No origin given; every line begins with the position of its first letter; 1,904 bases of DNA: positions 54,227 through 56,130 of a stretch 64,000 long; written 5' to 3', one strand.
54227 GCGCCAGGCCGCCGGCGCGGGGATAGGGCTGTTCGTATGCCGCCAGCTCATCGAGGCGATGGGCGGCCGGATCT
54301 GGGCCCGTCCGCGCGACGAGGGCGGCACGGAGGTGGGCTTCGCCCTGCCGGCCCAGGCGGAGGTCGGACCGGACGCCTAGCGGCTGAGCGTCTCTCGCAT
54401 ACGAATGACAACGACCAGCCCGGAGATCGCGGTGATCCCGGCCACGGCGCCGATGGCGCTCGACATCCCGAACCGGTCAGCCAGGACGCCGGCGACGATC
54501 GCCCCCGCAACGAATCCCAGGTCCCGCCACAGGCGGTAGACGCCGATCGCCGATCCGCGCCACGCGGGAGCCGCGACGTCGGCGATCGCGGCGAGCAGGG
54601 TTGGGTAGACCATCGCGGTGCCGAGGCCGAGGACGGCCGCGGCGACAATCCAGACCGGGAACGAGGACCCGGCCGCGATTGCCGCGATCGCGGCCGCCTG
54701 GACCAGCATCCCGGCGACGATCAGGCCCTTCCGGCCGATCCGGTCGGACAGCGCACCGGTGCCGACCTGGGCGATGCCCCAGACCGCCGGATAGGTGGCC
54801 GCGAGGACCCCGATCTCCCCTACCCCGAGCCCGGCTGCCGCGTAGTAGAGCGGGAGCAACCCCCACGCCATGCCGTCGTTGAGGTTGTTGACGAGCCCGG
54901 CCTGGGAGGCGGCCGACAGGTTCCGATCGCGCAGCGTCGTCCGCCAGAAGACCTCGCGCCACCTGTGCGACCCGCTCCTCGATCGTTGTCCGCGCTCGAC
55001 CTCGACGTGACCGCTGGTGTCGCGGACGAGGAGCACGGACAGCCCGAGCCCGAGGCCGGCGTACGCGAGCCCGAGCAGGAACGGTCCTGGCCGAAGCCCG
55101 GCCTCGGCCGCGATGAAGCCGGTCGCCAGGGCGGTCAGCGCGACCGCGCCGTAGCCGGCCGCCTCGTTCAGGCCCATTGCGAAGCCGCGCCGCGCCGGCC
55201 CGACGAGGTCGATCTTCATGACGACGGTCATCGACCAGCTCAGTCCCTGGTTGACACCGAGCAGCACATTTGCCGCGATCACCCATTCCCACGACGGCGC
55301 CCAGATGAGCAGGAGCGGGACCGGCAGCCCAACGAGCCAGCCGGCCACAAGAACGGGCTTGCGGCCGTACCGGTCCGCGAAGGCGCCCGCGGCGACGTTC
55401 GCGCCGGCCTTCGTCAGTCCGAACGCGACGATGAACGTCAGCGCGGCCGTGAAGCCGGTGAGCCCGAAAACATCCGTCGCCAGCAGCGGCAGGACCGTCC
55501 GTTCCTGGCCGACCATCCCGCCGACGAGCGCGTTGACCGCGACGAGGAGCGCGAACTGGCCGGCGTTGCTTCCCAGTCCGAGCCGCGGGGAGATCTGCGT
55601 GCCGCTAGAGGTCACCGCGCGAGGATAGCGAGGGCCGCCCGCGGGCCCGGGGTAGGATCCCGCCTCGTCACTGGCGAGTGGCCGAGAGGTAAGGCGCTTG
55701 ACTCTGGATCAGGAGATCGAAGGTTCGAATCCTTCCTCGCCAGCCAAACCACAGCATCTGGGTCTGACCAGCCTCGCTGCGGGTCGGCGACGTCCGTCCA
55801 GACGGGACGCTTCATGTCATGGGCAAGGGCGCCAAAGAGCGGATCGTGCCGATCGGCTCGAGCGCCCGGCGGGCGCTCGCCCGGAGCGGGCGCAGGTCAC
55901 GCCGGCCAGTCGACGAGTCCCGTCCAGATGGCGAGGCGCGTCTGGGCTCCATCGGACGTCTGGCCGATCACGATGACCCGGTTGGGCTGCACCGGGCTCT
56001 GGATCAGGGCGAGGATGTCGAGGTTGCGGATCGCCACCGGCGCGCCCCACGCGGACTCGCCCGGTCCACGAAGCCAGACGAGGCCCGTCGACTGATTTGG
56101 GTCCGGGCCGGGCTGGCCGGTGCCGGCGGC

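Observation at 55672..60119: Degraded genomic island at tRNA-Gln: integrase remnant followed by paralogous BNR lipoproteins and two decayed genes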

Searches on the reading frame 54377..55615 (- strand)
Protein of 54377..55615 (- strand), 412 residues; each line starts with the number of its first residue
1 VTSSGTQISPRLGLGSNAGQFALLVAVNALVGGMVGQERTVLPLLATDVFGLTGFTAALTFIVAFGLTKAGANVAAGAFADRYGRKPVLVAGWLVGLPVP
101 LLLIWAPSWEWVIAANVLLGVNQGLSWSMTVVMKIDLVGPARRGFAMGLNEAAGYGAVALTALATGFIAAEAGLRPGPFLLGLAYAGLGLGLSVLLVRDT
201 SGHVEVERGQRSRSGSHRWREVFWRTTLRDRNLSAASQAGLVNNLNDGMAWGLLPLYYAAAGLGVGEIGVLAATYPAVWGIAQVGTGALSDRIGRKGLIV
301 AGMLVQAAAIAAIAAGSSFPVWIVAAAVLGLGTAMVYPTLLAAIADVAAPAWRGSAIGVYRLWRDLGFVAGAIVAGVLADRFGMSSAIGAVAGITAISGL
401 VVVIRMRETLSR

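Call 8: search_protein_families(library=pfam, proteins=[window:54377-55615:-], max_evalue=1)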
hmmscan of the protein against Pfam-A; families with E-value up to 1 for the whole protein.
window:54377-55615:- (412 aa): 5 families
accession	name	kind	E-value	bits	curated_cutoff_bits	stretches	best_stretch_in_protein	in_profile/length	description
PF07690.21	MFS_1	-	3.1e-43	148.5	33.4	2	240-404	5-170/347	Major Facilitator Superfamily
PF00083.30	Sugar_tr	-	1.6e-07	31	22.3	2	268-402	48-184/452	Sugar (and other) transporter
PF12832.13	MFS_1_like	-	1e-05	25.2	25.2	2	255-387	23-160/373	MFS_1 like family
PF03137.26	OATP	-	0.83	8.3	25.8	1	319-380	133-194/545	Organic Anion Transporter Polypeptide (OATP) family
PF03209.21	PUCC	-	0.91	8.9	21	1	310-404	81-173/401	PUCC protein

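Call 12: find_related_loci(query=window:54377-55615:-, collection=genome_contigs, flank=10000)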
Query window:54377-55615:- (412 aa) in genome_contigs; peptide patterns used: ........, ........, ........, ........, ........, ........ (x = any residue, [..] = any of these).
600 stretches matched a pattern (row limit reached: there are more); 495 encode a relative of the query (tblastn E <= 1e-3); the best 80 are kept; 80 distinct loci.
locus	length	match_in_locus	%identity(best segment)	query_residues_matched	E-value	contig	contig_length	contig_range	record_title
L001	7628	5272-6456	76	12-406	0e+0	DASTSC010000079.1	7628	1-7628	MAG TPA_asm: Candidatus Limnocylindrales bacterium isolate SMAG_U2270 k141_1812423, whole genome shotgun sequence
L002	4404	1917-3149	74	1-409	0e+0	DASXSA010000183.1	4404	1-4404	MAG TPA_asm: Candidatus Limnocylindrales bacterium isolate SMAG_U4654 k141_3971271, whole genome shotgun sequence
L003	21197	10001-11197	77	11-409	8e-179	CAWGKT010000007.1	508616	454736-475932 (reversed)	MAG: uncultured beta proteobacterium isolate MFD02242.bin.1.262 genome assembly, contig: contig_28867, whole genome shot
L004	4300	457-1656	75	9-410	0e+0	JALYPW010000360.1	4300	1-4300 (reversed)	MAG: Chloroflexota bacterium isolate MDV bin47 SD1454-56_k127_968620, whole genome shotgun sequence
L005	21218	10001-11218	74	12-410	7e-178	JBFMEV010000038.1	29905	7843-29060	MAG: Chloroflexota bacterium isolate MAG254 MAG254_38, whole genome shotgun sequence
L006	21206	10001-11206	77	6-409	6e-178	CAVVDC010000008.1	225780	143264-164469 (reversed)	MAG: uncultured Chloroflexia bacterium isolate MFD02242.bin.2.318 genome assembly, contig: contig_3712, whole genome sho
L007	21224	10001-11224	69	3-409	4e-174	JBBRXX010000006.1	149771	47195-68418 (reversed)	MAG: Acidimicrobiia bacterium isolate La5_maxbin2.189 La5_maxbin2.189_K_1211042_L_149771_cov_32.0011, whole genome shotg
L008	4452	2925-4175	67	1-412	6e-179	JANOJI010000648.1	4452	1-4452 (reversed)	MAG: Ilumatobacteraceae bacterium isolate SOY_6_C_metabat_87 SOY_6_C_k141_3406146, whole genome shotgun sequence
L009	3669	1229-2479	65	1-412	8e-180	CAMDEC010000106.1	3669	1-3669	MAG: Bifidobacterium breve isolate MaH-04nov19-161 genome assembly, contig: MaH-04nov19-C58846, whole genome shotgun seq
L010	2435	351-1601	71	2-412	0e+0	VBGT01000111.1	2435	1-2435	MAG: Chloroflexi bacterium isolate CF_85 14_1009_16_30cm_scaffold_128048, whole genome shotgun sequence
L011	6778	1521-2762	66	1-409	4e-172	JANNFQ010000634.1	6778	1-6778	MAG: Acidimicrobiaceae bacterium isolate OTE_75_metabat_281 OTE_75_k141_3610837, whole genome shotgun sequence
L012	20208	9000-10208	68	11-409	1e-170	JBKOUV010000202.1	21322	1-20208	MAG: Actinomycetota bacterium isolate GM_HAYS_MAG_00012 GM_HAYS_000000337425, whole genome shotgun sequence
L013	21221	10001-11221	66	11-412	4e-170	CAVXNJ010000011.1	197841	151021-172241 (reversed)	MAG: uncultured Acidimicrobiales bacterium isolate MFD02832.bin.1.185 genome assembly, contig: contig_7496, whole genome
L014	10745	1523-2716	72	12-409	2e-170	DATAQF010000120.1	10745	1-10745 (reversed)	MAG TPA_asm: Candidatus Limnocylindrales bacterium isolate SMAG_U5460 k141_1359695, whole genome shotgun sequence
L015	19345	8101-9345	67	1-412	4e-170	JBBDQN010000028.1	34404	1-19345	MAG: Acidimicrobiia bacterium isolate LejiaC_62_17 Lejia_C_2899_length_34404_cov_10, whole genome shotgun sequence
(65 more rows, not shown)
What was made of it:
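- Tried and rejected: The genome_contigs scan with the adjacent MFS transporter (call 12) returned 80 loci at 60-77% identity from many phyla.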

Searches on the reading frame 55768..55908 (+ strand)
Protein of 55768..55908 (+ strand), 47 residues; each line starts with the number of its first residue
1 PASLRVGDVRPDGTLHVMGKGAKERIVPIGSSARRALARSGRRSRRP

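Call 32: search_solved_structures(query=window:55768-55908:+, max_evalue=10, show_alignments=4)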
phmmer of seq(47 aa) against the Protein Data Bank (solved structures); distinct sequences matched with E-value up to 10: 3.
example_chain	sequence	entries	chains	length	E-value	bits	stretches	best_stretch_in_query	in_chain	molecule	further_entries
5dcf_A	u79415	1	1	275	0.046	17.8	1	11-33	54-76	Tyrosine recombinase XerD,DNA translocase FtsK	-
1a0p_A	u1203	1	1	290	0.061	17.4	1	11-33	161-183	SITE-SPECIFIC RECOMBINASE XERD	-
4a8e_A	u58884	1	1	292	1.3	13.3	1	3-37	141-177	PROBABLE TYROSINE RECOMBINASE XERC-LIKE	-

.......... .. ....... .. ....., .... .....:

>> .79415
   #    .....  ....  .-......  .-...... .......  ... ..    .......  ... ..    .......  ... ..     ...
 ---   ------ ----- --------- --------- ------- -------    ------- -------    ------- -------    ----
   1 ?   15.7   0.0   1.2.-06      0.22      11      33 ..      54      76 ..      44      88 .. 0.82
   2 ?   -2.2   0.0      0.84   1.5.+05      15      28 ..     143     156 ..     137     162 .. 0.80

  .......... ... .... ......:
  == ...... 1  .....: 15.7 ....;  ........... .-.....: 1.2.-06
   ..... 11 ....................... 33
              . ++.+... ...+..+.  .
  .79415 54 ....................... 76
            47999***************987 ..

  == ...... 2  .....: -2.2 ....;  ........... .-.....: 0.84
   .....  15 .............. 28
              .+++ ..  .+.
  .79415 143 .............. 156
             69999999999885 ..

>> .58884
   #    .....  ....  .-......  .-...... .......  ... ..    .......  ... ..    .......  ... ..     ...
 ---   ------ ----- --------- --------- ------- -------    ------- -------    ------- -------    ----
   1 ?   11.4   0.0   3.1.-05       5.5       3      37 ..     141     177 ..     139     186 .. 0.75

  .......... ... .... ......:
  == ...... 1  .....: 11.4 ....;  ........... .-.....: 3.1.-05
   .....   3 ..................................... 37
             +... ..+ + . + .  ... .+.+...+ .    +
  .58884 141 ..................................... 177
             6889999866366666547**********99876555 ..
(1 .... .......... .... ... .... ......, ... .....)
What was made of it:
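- Checked: PDB gives XerD (call 32).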

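Call 33: search_protein_families(library=ncbifam, proteins=[window:55768-55908:+], max_evalue=10)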
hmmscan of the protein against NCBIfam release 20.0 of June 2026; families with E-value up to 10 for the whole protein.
seq(47 aa): 5 families
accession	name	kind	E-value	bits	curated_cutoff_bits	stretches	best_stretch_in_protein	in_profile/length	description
NF001399.0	PRK00283.1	subfamily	4.1e-07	29.5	279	1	3-45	155-198/300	tyrosine recombinase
TIGR02224.1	recomb_XerC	equivalog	2.1e-06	27.4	335.15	1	3-38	149-185/295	tyrosine recombinase XerC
TIGR02225.1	recomb_XerD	equivalog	2.5e-06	27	329.6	1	3-40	145-183/290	site-specific tyrosine recombinase XerD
NF002331.0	PRK01287.1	subfamily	0.017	14.1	371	1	17-39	199-221/365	site-specific tyrosine recombinase XerC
NF040815.2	recomb_XerA_Arch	equivalog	0.035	13.7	220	1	3-38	133-169/263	site-specific tyrosine recombinase/integron integrase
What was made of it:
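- On Tyrosine recombinase / integrase (PF00589): NCBIfam E=4.1e-7 with only recombinase families hit (call 33).
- Checked: NCBIfam gives only tyrosine-recombinase models: NF001399 at E=4.1e-7, XerC at 2.1e-6, XerD at 2.5e-6 (call 33).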

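Call 34: search_protein_families(library=phrogs, proteins=[window:55768-55908:+], max_evalue=10)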
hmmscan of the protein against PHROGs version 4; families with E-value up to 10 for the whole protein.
seq(47 aa): 2 families
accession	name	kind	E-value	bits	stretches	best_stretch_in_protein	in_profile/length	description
phrog_216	-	integration and excision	0.032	14.3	1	3-38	95-136/301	integrase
phrog_1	-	integration and excision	0.078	13.2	1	3-38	308-351/611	integrase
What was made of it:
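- The best profile matches are to XerC/XerD-type models, not to phage integrase families (calls 33, 34).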

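Call 35: find_homologous_proteins(query=window:55768-55908:+, max_evalue=10)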
Query seq(47 aa) (47 aa): 1 proteins with E <= 10 among 1 candidates.
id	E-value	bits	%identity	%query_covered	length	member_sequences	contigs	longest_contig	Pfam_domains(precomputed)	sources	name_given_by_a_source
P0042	4.0e-10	57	97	66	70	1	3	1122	PF00589.28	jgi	jgi:site-specific recombinase XerC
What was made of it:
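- A chance match is excluded by E=4e-7 and by 97% identity to P0042 (calls 33, 35).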

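Call 37: find_encoding_contigs(protein=P0042, flank=10000, max_places=6)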
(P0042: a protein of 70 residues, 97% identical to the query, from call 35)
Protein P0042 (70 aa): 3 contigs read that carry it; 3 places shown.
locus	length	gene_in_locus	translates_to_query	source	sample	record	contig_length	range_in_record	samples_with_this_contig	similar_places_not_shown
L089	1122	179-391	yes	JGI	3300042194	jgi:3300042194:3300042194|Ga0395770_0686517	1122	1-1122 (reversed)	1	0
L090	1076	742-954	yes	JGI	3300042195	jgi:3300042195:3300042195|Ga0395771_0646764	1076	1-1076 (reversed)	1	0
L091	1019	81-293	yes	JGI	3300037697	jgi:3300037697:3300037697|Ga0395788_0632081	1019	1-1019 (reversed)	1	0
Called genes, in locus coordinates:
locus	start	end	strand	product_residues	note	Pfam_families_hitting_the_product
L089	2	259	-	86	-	?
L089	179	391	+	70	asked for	PF00589:Phage_integrase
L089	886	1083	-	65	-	-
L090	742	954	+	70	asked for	PF00589:Phage_integrase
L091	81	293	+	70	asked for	PF00589:Phage_integrase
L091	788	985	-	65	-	-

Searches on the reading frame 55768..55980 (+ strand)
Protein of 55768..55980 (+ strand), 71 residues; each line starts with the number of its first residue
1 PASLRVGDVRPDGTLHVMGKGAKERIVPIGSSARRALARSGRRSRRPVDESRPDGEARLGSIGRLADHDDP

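Call 8: search_protein_families(library=pfam, proteins=[window:55768-55980:+], max_evalue=1)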
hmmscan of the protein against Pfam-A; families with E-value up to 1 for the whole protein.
seq(71 aa): 1 family
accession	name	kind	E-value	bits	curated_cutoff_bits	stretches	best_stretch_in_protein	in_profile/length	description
PF00589.27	Phage_integrase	-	0.024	14.9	27.1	1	3-39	43-81/172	Phage integrase family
